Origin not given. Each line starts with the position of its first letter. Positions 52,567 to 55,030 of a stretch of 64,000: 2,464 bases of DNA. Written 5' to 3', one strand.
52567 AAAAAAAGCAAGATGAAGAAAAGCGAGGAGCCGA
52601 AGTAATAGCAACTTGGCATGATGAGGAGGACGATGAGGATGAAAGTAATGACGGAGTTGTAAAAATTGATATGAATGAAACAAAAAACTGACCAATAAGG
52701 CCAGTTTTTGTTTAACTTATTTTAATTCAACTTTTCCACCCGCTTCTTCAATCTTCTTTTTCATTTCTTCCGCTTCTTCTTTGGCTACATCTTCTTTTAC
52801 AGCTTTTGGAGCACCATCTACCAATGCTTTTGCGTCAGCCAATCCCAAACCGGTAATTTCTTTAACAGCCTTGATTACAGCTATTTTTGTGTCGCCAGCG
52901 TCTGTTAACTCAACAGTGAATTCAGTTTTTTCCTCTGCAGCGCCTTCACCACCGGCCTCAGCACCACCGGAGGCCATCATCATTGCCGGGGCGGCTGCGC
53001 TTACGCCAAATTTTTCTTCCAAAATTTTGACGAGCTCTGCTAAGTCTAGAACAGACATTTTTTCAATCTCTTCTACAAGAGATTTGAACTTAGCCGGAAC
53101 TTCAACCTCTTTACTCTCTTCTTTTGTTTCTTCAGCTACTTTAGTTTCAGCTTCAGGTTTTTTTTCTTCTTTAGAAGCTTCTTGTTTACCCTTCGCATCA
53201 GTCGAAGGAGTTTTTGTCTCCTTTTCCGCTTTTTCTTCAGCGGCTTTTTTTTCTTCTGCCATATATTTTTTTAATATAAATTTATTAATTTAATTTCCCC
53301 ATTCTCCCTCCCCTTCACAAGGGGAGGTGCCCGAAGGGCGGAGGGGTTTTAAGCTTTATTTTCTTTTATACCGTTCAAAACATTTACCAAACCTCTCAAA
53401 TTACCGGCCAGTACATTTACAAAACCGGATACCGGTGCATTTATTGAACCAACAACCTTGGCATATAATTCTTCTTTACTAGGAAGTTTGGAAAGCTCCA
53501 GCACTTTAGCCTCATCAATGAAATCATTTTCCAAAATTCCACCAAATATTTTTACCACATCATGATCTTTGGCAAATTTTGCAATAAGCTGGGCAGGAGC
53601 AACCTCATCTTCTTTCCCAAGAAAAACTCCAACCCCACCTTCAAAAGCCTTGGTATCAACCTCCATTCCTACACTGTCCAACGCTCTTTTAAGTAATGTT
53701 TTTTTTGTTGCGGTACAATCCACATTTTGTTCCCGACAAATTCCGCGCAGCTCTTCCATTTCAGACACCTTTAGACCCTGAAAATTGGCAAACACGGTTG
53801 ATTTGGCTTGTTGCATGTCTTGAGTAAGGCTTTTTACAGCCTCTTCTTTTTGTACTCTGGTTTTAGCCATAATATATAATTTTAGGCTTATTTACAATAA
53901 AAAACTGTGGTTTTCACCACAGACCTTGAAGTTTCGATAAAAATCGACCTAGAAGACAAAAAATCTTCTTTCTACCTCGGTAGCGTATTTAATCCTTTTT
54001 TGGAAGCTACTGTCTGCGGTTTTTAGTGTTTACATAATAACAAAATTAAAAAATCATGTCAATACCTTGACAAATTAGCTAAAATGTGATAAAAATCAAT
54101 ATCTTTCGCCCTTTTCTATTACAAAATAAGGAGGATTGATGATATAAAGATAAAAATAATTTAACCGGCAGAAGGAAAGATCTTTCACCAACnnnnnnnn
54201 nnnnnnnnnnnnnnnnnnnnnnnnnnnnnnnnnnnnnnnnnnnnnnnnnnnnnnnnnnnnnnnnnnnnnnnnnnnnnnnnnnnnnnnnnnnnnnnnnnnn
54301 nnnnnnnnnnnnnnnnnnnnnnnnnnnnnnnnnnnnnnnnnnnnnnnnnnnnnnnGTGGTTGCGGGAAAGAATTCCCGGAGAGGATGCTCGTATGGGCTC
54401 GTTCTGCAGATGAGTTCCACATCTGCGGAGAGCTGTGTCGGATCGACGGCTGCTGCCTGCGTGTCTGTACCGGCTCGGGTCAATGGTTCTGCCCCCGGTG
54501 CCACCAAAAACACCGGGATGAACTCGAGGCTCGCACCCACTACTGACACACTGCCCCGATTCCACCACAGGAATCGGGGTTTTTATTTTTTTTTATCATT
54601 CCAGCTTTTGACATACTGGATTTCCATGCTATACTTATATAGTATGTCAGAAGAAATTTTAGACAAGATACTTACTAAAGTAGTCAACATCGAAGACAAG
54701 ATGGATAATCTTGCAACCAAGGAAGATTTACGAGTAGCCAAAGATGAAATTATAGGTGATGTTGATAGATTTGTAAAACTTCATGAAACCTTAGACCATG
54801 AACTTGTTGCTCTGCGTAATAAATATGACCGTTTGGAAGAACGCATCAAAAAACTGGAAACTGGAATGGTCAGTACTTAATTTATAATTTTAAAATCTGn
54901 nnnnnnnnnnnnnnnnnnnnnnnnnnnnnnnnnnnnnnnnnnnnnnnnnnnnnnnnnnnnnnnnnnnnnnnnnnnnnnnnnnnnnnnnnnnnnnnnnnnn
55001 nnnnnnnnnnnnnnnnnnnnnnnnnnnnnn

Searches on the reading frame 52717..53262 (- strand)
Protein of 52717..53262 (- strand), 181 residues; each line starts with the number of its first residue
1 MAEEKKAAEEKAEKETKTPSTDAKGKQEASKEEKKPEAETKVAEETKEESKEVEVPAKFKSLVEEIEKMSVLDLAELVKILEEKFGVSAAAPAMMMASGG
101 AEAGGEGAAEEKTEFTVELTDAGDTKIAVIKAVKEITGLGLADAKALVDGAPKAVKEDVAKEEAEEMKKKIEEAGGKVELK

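Call 109: search_protein_families(library=pfam, proteins=[window:52717-53262:-], max_evalue=0.0001)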
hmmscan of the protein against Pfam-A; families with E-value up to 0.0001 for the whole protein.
window:52717-53262:- (181 aa): 2 families
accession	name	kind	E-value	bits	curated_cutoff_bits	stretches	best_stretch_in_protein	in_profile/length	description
PF00542.24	Ribosomal_L12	-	2e-28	98.9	25.9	1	115-181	1-67/67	Ribosomal protein L7/L12 C-terminal domain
PF16320.10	Ribosomal_L12_N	-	3.4e-17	62.3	25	1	60-104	3-47/48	Ribosomal protein L7/L12 dimerisation domain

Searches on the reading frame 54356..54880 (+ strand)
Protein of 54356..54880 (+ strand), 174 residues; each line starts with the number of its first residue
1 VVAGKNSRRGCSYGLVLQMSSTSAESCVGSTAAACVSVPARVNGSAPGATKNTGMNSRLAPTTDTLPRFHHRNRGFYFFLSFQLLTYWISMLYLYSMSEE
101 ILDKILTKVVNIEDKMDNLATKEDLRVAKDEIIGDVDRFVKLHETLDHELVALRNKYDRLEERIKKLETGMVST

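Call 109: search_protein_families(library=pfam, proteins=[window:54356-54880:+], max_evalue=0.0001)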
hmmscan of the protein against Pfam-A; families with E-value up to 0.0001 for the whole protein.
window:54356-54880:+ (174 aa): 1 family
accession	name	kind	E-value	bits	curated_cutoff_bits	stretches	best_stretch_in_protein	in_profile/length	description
PF16471.10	JIP_LZII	-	3e-06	27.8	30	1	119-169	18-68/71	JNK-interacting protein leucine zipper II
